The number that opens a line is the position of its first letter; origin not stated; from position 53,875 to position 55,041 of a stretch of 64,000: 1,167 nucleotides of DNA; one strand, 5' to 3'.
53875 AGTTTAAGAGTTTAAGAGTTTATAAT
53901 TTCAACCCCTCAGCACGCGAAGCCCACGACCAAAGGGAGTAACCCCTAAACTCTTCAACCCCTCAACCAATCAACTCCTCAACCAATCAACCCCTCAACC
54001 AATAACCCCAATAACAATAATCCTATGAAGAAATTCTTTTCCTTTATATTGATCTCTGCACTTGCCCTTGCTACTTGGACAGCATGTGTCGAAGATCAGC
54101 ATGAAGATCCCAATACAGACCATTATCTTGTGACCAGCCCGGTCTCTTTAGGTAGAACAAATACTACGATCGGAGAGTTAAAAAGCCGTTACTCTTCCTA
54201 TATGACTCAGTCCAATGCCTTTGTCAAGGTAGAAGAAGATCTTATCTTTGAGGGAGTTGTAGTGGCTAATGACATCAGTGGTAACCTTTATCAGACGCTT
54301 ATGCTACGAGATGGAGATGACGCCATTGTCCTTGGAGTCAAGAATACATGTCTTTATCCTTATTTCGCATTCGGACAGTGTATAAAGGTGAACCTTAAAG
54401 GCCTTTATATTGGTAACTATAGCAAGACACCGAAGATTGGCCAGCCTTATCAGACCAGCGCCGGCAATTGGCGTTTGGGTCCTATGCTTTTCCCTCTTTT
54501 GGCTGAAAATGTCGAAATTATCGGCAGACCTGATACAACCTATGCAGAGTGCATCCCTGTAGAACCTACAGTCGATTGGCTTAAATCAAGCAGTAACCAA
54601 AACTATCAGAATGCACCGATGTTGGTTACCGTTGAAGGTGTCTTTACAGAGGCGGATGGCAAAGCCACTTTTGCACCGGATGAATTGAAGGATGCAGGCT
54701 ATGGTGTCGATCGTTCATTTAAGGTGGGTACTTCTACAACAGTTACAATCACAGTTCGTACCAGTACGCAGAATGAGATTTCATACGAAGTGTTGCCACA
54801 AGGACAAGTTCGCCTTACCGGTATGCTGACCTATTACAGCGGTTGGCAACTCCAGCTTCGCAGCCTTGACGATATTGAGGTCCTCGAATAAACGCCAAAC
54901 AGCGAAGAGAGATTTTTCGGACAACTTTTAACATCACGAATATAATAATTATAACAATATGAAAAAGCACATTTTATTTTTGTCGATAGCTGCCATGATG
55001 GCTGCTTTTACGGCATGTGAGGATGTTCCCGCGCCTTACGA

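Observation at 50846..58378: TonB-dependent receptor plus three acidic-signal surface lipoproteins including a DRGH nuclease: candidate extracellular nucleic-acid capture and uptake operon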

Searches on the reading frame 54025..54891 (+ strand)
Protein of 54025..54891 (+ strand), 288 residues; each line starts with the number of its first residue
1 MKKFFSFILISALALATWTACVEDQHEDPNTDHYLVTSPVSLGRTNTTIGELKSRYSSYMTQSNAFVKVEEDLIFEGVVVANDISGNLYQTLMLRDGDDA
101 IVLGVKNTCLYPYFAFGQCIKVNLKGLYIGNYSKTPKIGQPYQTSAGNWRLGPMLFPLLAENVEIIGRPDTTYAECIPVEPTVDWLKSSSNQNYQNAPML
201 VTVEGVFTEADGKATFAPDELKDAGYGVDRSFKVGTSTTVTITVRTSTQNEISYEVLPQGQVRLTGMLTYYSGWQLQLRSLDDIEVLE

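Call 3: search_protein_families(library=pfam, proteins=[window:54025-54891:+], max_evalue=0.01)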
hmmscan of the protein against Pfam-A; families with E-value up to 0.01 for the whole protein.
window:54025-54891:+ (288 aa): 1 family
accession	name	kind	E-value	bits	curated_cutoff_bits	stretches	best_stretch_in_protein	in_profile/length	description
PF18942.5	DUF5689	-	4e-42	145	28.6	1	45-284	2-217/217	Family of unknown function (DUF5689)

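Call 4: search_protein_families(library=ncbifam, proteins=[window:54025-54891:+], max_evalue=0.01)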
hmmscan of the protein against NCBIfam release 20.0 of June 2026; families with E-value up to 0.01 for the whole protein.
window:54025-54891:+ (288 aa): 1 family
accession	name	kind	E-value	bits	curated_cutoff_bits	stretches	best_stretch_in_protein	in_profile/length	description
NF052645.1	lipo_M949_1556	subfamily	1.4e-23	83.4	475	1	1-286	3-275/457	M949_1556 family lipoprotein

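Call 22: find_encoding_contigs(protein=window:54025-54891:+, flank=10000, max_places=4)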
Protein window:54025-54891:+ (288 aa): no gene with exactly this product is on record in the collection.

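Call 24: find_related_loci(query=window:54025-54891:+, collection=genome_contigs, flank=8000)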
Query window:54025-54891:+ (288 aa) in genome_contigs; peptide patterns used: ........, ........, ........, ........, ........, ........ (x = any residue, [..] = any of these).
33 stretches matched a pattern; 3 encode a relative of the query (tblastn E <= 1e-3); 3 distinct loci.
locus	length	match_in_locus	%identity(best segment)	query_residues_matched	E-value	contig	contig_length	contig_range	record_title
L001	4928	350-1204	55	9-288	2e-99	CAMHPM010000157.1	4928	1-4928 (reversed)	MAG: uncultured Prevotellaceae bacterium isolate SRR11784281_bin.104_metaWRAP_v1.3_MAG genome assembly, contig: ERZ12203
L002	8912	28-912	53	1-288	3e-96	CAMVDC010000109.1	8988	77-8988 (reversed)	MAG TPA_asm: uncultured Prevotellaceae bacterium isolate SRR8387714_bin.50_metaWRAP_v1.3_MAG genome assembly, contig: ER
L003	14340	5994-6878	52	1-288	9e-96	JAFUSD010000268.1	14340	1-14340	MAG: Bacteroidaceae bacterium isolate RGIG4776 Roe_deer_Reticulum-3__c256714, whole genome shotgun sequence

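Call 32: find_homologous_proteins(query=window:54025-54891:+)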
Query window:54025-54891:+ (288 aa): 468 proteins with E <= 0.001 among 1671 candidates; the best 120 are listed.
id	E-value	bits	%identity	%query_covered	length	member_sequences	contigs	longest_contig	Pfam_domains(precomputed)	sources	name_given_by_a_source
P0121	2.0e-191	652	100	100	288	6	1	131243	PF18942.6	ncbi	-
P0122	3.0e-141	488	76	100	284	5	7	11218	PF18942.6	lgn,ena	-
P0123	3.8e-120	418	65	100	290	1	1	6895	PF18942.6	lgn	-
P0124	6.0e-105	368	61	100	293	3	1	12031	PF18942.6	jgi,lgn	-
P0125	1.3e-103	364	59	99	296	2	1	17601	PF18942.6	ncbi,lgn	-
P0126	2.9e-103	363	56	99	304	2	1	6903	PF18942.6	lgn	-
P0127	7.5e-103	362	59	100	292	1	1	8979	PF18942.6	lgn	-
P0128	7.8e-102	358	59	96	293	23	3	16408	PF18942.6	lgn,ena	-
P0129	8.2e-102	358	58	99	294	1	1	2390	PF18942.6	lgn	-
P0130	5.7e-100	352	57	100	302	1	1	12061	PF18942.6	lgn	-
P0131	7.3e-99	349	58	96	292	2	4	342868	PF18942.6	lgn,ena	-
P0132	1.9e-97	344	56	99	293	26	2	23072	PF18942.6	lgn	-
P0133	2.9e-97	343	56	98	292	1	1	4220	PF18942.6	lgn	-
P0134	3.4e-97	343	58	92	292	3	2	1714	PF18942.6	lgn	-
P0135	6.4e-97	342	55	99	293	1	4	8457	PF18942.6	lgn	-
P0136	8.5e-97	342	55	99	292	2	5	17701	PF18942.6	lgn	-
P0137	1.7e-96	341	56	92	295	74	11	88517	PF18942.6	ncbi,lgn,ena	-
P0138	1.9e-96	341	56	92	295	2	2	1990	PF18942.6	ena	-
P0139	2.6e-96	340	57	92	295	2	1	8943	PF18942.6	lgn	-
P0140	7.7e-96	339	55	100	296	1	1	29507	PF18942.6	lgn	-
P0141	1.4e-95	338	55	99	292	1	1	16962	PF18942.6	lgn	-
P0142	1.6e-95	338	56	93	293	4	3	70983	PF18942.6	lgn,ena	-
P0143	1.9e-95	337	54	99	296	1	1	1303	PF18942.6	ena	-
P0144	2.1e-95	337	55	96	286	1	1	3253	PF18942.6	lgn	-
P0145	4.2e-95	336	55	92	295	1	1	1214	PF18942.6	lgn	-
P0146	1.1e-94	335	55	92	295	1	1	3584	PF18942.6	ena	-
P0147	1.4e-94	334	55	96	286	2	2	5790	PF18942.6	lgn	-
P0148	1.8e-94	334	55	99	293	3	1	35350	PF18942.6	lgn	-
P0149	2.1e-94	334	56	99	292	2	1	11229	PF18942.6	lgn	-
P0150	3.1e-94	333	55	97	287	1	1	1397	PF18942.6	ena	-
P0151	9.6e-94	332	55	99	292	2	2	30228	PF18942.6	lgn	-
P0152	1.2e-93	331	55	96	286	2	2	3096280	PF18942.6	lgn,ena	-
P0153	1.3e-93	331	55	94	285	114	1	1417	PF18942.6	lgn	-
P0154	2.5e-93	330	53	99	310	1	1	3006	PF18942.6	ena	-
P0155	3.3e-93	330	54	96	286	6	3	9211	PF18942.6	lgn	-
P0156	4.7e-93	329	54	96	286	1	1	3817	PF18942.6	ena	-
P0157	6.7e-93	329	56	98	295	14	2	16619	PF18942.6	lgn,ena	-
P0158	8.8e-93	329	56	93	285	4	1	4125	PF18942.6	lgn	-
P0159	9.6e-93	328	55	93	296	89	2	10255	PF18942.6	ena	-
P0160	1.1e-92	328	53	99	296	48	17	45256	PF18942.6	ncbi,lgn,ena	-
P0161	1.9e-92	327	54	97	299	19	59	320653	PF18942.6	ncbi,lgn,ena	-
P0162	8.7e-92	325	53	96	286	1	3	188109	PF18942.6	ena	-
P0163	1.0e-91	325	55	100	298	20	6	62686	PF18942.6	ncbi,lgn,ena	-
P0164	5.1e-91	323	54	99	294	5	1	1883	PF18942.6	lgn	-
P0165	6.3e-91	323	56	97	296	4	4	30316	PF18942.6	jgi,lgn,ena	-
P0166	8.5e-91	322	55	99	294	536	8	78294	PF18942.6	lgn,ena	-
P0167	1.3e-90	321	53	99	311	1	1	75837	PF18942.6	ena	-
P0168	2.1e-90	321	55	100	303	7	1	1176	PF18942.6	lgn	-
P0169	3.2e-90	320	55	97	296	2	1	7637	PF18942.6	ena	-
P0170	3.4e-90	320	54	100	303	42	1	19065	PF18942.6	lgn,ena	-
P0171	3.9e-90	320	55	100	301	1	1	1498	PF18942.6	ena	-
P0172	6.9e-90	319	54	97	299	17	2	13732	PF18942.6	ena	-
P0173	7.8e-90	319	53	100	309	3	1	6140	PF18942.6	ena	-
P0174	7.8e-90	319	54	92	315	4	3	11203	PF18942.6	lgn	-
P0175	1.5e-89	318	54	97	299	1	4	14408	PF18942.6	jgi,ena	-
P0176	1.6e-89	318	54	99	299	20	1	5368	PF18942.6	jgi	jgi:hypothetical protein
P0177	1.9e-89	318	53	98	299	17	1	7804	PF18942.6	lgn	-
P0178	3.1e-89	317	51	99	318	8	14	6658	PF18942.6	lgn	-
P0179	3.4e-89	317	53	100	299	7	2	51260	PF18942.6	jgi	jgi:hypothetical protein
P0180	5.1e-89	316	55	98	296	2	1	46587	PF18942.6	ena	-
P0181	5.2e-89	316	52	99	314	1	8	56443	PF18942.6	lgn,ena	-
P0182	1.2e-88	315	54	100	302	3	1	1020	PF18942.6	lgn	-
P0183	1.8e-88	314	52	99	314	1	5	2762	PF18942.6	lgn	-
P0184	1.9e-88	314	51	99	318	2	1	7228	PF18942.6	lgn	-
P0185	2.2e-88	314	55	100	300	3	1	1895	PF18942.6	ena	-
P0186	3.2e-88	314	52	99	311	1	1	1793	PF18942.6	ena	-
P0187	5.7e-88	313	55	99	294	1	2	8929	PF18942.6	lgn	-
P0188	8.9e-88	312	54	99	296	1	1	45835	PF18942.6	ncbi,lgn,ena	-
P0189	9.4e-88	312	55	93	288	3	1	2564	PF18942.6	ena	-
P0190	1.3e-87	312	52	99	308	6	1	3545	PF18942.6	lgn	-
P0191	1.6e-87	311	53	100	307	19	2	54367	PF18942.6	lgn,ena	-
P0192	1.8e-87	311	53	100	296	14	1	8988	PF18942.6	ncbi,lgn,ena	-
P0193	1.9e-87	311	51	99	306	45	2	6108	PF18942.6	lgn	-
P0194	3.5e-87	310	53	97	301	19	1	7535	PF18942.6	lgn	-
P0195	4.0e-87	310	53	100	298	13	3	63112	PF18942.6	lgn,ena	-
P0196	8.2e-87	309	54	96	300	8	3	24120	PF18942.6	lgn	-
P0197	9.9e-87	309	51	100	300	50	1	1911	PF18942.6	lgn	-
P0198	4.1e-86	307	54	93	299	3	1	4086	PF18942.6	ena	-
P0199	5.0e-86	306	52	99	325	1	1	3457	PF18942.6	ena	-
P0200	6.6e-86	306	54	97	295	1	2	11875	PF18942.6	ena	-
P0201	6.8e-86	306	52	99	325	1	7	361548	PF18942.6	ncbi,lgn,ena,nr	ncbi:MAG: hypothetical protein J6C15_07115 [Bacteroidaceae bacterium]|nr:hypothetical protein [Bacte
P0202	8.2e-86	306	52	99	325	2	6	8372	PF18942.6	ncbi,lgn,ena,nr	ncbi:MAG: hypothetical protein IKB97_03630 [Bacteroidaceae bacterium]|nr:hypothetical protein [Bacte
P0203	1.2e-85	305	52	99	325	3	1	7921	PF18942.6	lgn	-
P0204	1.4e-85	305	52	100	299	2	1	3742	PF18942.6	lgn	-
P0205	1.6e-85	305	51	99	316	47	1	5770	PF18942.6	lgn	-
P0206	1.7e-85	305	50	99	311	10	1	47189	PF18942.6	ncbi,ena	-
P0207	2.9e-85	304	52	92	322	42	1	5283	PF18942.6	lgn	-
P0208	3.2e-85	304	49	92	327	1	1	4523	PF18942.6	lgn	-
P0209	4.7e-85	303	52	99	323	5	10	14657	PF18942.6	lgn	-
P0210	4.8e-85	303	50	99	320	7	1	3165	PF18942.6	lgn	-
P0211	5.9e-85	303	53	98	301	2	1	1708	PF18942.6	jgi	-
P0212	9.9e-85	302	49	100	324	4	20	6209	PF18942.6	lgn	-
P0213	3.6e-84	300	51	99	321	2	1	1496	PF18942.6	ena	-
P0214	5.0e-84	300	51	99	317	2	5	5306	PF18942.6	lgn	-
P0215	5.1e-84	300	51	99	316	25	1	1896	PF18942.6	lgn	-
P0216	5.7e-84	300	48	99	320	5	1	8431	PF18942.6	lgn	-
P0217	1.3e-83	299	51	95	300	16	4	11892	PF18942.6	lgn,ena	-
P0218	1.7e-83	298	53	93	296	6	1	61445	PF18942.6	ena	-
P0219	3.0e-83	297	51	100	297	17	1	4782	PF18942.6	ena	-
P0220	3.1e-83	297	53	100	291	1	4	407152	PF18942.6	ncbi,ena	-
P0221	4.7e-83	297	50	100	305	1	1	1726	PF18942.6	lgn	-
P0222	5.5e-83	296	48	99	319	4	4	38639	PF18942.6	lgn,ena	-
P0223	1.0e-82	296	51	100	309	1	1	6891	PF18942.6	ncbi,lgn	-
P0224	1.2e-82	295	51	97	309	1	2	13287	PF18942.6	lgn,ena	-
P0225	1.3e-82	295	51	100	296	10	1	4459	PF18942.6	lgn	-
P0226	1.4e-82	295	50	97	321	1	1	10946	PF18942.6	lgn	-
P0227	1.5e-82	295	49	99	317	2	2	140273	PF18942.6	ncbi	-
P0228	1.5e-82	295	48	100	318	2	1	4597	PF18942.6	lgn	-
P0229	3.1e-82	294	50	100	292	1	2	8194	PF18942.6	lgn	-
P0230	4.2e-82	294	49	99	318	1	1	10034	PF18942.6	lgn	-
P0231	4.4e-82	293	45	99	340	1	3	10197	PF18942.6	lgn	-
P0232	1.2e-81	292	53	100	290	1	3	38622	PF18942.6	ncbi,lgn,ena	-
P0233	2.0e-81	291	47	99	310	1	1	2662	PF18942.6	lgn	-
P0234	2.7e-81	291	49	99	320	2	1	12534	PF18942.6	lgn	-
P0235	2.9e-81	291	49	99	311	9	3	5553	PF18942.6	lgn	-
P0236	3.7e-81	290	51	95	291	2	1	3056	PF18942.6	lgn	-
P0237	4.8e-81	290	49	97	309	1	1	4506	PF18942.6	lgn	-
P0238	6.6e-81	290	49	98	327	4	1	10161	PF18942.6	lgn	-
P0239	6.9e-81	290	50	96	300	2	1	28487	PF18942.6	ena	-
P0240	7.9e-81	289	49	99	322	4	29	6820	PF18942.6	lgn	-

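Call 38: search_solved_structures(query=A1, max_evalue=10)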
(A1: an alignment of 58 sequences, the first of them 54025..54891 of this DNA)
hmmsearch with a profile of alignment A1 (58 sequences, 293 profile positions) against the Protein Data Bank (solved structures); distinct sequences matched with E-value up to 10: 0.

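Call 51: predict_structure(alignment_id=A1)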
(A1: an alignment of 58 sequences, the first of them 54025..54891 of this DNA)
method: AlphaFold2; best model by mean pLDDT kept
length: 288 residues; sequences in the alignment: 58
mean_pLDDT: 91.2   pTM: 0.84
mean pLDDT of the five models: 91.2, 90.4, 89.7, 89.2, 86.7
residues with pLDDT >= 90: 215; 70-90: 52; 50-70: 21; < 50: 0
segments of 3 or more residues with pLDDT < 50: none
pLDDT, mean of each block of 10 residues (from residue 1): 80 74 54 80 98 97 94 98 79 97 92 94 98 92 90 93 97 98 97 96 97 96 91 91 90 96 97 94 95
secondary structure, 60 per line:
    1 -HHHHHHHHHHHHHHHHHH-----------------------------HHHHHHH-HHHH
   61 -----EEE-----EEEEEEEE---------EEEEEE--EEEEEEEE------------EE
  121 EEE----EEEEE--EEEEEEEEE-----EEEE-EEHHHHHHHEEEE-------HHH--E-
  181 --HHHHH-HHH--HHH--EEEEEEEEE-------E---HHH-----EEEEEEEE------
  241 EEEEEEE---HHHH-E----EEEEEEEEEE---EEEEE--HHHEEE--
elements in order: H2-19 H49-55 H57-60 E66-68 E74-81 E91-96 E99-106 E119-123 E128-132 E135-143 E149-152 H156-162 E163-166 H183-187 E199-207 E227-234 E241-247 H251-254 E261-270 E274-278 E284-286

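Call 68: search_protein_families(library=pfam, proteins=[L003:9282-11150:+, L003:11304-11867:+, L003:274-2790:+, L003:6931-9105:+], max_evalue=0.001)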
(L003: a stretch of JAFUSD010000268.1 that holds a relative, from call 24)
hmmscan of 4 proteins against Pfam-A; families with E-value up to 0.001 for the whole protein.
L003:9282-11150:+ (622 aa): 8 families
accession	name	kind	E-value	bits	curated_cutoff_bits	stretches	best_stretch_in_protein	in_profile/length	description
PF00005.33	ABC_tran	-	1.5e-47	162.1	25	2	24-179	2-137/137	ABC transporter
PF16326.10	ABC_tran_CTD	-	1.2e-16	61.1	32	1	553-619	1-69/69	ABC transporter C-terminal domain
PF12848.13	ABC_tran_Xtn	-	1.3e-11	44.8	25.9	1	218-298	1-83/85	ABC transporter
PF02463.25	SMC_N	-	4.3e-11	43.1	40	0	425-504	135-213/220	RecF/RecN/SMC N terminal domain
PF13304.12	AAA_21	-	1.6e-10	42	27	0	157-211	243-304/304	AAA domain, putative AbiEii toxin, Type IV TA system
PF13555.12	AAA_29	-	2.9e-06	27.4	27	0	21-50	10-39/61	P-loop containing region of AAA domain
PF13401.12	AAA_22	-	8.9e-06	26.5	27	0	342-464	10-96/130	AAA domain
PF01926.29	MMR_HSR1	-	0.00041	20.9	21.9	0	340-365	2-27/113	50S ribosome-binding GTPase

L003:11304-11867:+ (187 aa): 0 families

L003:274-2790:+ (838 aa): 2 families
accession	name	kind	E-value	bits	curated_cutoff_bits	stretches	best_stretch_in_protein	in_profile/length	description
PF14587.12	Glyco_hydr_30_2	-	2.6e-17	63.6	27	1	184-398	17-228/364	O-Glycosyl hydrolase family 30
PF14200.12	RicinB_lectin_2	-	1.7e-07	32.3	25.6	1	665-749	2-89/89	Ricin-type beta-trefoil lectin domain-like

L003:6931-9105:+ (724 aa): 0 families

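Call 71: find_related_loci(query=A1, collection=metagenome_contigs, flank=9000)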
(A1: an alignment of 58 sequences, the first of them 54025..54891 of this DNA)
Query A1 (288 aa) in metagenome_contigs; peptide patterns used: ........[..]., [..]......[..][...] (x = any residue, [..] = any of these).
331 stretches matched a pattern; 173 encode a relative of the query (tblastn E <= 1e-3); the best 80 are kept; 80 distinct loci.
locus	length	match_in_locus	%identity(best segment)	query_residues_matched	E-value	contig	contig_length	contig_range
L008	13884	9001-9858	60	1-284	2e-114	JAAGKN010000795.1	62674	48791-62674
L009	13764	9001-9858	59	1-284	3e-111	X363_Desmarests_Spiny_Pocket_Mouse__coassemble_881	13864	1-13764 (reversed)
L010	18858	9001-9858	58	9-285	7e-106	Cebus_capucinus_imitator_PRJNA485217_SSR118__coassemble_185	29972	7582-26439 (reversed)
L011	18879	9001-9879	54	1-285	9e-103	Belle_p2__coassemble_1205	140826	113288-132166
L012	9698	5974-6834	55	1-285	1e-102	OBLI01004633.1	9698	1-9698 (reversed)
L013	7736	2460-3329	55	1-284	3e-101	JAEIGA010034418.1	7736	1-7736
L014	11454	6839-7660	56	21-285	7e-100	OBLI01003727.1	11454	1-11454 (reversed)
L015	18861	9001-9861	54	8-285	2e-99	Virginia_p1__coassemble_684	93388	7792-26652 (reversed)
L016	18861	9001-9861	54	8-285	2e-99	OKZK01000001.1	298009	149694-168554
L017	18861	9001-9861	54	8-285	2e-99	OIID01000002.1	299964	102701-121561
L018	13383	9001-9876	55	1-284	4e-99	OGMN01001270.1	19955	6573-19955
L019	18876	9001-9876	55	1-284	8e-99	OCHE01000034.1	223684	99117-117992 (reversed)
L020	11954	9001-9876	55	1-284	9e-99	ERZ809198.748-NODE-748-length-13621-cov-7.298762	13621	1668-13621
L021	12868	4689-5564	55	1-284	8e-99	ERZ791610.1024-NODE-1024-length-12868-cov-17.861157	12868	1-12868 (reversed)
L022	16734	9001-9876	55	1-284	8e-99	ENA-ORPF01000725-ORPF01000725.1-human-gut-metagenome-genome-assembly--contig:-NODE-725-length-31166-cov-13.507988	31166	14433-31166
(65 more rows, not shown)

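Call 82: find_encoding_contigs(protein=P0361, flank=10000, max_places=3)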
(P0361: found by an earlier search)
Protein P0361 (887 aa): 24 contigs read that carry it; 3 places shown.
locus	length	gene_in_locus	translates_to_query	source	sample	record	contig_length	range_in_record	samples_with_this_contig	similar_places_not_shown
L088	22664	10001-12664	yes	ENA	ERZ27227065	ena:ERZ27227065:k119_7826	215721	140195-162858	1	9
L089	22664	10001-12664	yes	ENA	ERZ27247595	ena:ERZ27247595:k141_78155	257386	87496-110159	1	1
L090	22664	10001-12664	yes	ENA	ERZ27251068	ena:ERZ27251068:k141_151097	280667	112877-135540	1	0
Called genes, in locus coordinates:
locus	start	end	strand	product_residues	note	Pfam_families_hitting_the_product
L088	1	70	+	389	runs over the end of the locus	PF22013:PG_1098_Fer, PF18096:Thump_like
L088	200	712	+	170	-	PF04542:Sigma70_r2, PF08281:Sigma70_r4_2, PF04545:Sigma70_r4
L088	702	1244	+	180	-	-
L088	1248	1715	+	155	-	PF14060:DUF4252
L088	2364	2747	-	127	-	PF00293:NUDIX, PF14815:NUDIX_4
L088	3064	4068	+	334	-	PF00294:PfkB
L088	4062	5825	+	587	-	PF13180:PDZ_2 (weak), PF17820:PDZ_6, PF03572:Peptidase_S41, PF28547:CHD_PDZ-protease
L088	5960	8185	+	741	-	PF01138:RNase_PH, PF03725:RNase_PH_C, PF03726:PNPase, PF01138:RNase_PH, PF00013:KH_1, PF00575:S1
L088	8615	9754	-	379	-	PF03372:Exo_endo_phos, PF19580:Exo_endo_phos_3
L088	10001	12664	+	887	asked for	PF00593:TonB_dep_Rec_b-barrel (weak)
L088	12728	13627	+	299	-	PF18942:DUF5689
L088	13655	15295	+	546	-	-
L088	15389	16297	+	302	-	PF01223:Endonuclease_NS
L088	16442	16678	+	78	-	PF00550:PP-binding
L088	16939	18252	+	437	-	PF00109:ketoacyl-synt, PF02801:Ketoacyl-synt_C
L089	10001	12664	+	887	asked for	PF00593:TonB_dep_Rec_b-barrel (weak)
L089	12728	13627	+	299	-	PF18942:DUF5689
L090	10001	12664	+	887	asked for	PF00593:TonB_dep_Rec_b-barrel (weak)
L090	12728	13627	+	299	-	PF18942:DUF5689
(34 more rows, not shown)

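Call 102: search_protein_families(library=padloc, proteins=[window:54025-54891:+], max_evalue=0.01)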
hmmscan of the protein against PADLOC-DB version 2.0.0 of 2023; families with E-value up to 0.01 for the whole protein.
window:54025-54891:+ (288 aa): 0 families

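Call 114: find_encoding_contigs(protein=P0122, flank=8000, max_places=2)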
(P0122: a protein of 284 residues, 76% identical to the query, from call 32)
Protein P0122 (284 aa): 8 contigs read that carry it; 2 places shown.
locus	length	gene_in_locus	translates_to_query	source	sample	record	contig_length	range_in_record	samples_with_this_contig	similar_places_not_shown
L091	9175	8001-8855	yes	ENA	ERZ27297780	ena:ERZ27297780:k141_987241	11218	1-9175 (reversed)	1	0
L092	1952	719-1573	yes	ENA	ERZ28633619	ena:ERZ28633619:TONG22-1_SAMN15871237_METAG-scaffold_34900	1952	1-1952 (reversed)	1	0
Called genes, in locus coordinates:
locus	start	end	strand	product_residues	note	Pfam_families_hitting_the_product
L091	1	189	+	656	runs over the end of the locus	PF13100:OstA_2, PF03968:LptD_N (faint)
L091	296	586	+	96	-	-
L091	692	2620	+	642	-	PF02518:HATPase_c, PF13589:HATPase_c_3, PF01119:DNA_mis_repair, PF08676:MutL_C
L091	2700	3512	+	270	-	PF08239:SH3_3 (weak), PF18348:SH3_16, PF00877:NLPC_P60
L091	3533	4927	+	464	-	PF01225:Mur_ligase (faint), PF08245:Mur_ligase_M, PF02875:Mur_ligase_C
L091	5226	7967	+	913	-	-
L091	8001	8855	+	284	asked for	PF18942:DUF5689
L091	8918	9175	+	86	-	?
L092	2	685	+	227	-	?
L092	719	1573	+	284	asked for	PF18942:DUF5689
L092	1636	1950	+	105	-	?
